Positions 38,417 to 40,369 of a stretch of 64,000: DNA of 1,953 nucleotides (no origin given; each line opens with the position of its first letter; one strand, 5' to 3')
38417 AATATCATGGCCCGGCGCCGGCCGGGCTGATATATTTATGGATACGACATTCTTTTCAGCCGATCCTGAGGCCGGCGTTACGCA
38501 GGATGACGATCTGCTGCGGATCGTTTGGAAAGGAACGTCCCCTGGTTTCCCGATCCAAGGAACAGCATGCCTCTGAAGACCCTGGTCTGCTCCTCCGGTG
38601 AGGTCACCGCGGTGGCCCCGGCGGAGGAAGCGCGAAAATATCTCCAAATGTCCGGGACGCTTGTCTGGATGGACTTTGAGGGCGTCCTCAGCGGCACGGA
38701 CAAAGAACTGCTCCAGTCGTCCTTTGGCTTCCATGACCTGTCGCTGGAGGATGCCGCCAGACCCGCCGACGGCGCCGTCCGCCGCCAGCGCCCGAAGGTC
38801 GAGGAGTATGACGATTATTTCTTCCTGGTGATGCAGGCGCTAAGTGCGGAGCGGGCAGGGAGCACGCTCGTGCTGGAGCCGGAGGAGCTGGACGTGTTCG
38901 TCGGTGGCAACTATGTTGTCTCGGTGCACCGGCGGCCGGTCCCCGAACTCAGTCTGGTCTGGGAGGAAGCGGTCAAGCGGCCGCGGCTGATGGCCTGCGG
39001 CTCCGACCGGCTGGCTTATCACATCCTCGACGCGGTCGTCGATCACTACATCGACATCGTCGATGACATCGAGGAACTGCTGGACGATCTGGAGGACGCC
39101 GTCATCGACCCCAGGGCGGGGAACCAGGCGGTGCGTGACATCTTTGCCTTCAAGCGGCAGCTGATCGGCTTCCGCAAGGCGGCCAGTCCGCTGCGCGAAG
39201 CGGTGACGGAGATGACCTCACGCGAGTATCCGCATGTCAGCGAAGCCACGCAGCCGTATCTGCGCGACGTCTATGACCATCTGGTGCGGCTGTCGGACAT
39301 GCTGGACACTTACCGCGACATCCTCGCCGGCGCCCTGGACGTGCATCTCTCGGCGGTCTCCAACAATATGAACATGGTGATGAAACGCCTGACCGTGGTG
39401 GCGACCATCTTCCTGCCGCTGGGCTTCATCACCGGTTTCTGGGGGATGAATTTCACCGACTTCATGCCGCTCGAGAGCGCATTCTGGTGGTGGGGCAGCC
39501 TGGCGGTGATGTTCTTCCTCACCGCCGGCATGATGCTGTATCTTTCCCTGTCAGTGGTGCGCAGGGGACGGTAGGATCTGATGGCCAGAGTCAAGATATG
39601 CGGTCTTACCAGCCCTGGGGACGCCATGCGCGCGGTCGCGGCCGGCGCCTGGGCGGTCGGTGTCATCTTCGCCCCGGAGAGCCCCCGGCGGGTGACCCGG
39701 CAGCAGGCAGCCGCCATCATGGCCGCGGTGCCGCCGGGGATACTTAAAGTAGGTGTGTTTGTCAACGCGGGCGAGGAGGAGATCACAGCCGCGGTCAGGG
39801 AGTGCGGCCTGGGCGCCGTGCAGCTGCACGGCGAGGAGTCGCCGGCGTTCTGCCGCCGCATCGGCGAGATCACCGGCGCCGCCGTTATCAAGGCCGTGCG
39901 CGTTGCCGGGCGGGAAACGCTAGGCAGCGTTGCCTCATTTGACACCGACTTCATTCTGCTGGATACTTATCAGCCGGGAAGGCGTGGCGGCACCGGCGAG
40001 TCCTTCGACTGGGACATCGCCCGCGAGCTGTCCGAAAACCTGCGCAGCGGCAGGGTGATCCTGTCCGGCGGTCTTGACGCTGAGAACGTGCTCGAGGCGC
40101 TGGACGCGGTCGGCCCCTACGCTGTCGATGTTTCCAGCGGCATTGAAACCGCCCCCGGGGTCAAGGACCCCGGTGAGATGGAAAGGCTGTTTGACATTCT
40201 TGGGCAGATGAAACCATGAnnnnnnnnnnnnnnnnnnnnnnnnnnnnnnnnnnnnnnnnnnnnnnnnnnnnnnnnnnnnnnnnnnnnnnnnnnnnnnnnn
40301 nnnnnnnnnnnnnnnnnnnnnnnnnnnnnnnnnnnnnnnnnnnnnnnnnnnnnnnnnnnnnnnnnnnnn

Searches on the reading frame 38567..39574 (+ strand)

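Call 45: search_protein_families(library=pfam, proteins=[window:38567-39574:+], max_evalue=0.00001)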
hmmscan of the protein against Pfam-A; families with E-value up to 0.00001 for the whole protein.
window:38567-39574:+ (335 aa): 1 family
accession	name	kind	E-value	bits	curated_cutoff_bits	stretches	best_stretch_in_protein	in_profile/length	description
PF01544.23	CorA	-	4e-64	217.2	27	1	31-326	3-290/292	CorA-like Mg2+ transporter protein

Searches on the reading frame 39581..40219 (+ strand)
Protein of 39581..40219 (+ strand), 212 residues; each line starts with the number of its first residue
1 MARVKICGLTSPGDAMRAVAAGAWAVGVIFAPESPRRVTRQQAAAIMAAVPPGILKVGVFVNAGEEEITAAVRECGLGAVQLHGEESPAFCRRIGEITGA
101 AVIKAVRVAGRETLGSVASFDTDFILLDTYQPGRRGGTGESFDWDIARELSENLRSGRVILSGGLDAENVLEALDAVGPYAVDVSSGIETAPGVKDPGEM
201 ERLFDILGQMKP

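Call 45: search_protein_families(library=pfam, proteins=[window:39581-40219:+], max_evalue=0.00001)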
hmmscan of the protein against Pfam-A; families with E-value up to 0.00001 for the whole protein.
window:39581-40219:+ (212 aa): 1 family
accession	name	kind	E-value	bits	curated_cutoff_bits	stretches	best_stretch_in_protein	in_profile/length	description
PF00697.28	PRAI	-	8.7e-44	150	22.7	1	4-204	1-191/193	N-(5'phosphoribosyl)anthranilate (PRA) isomerase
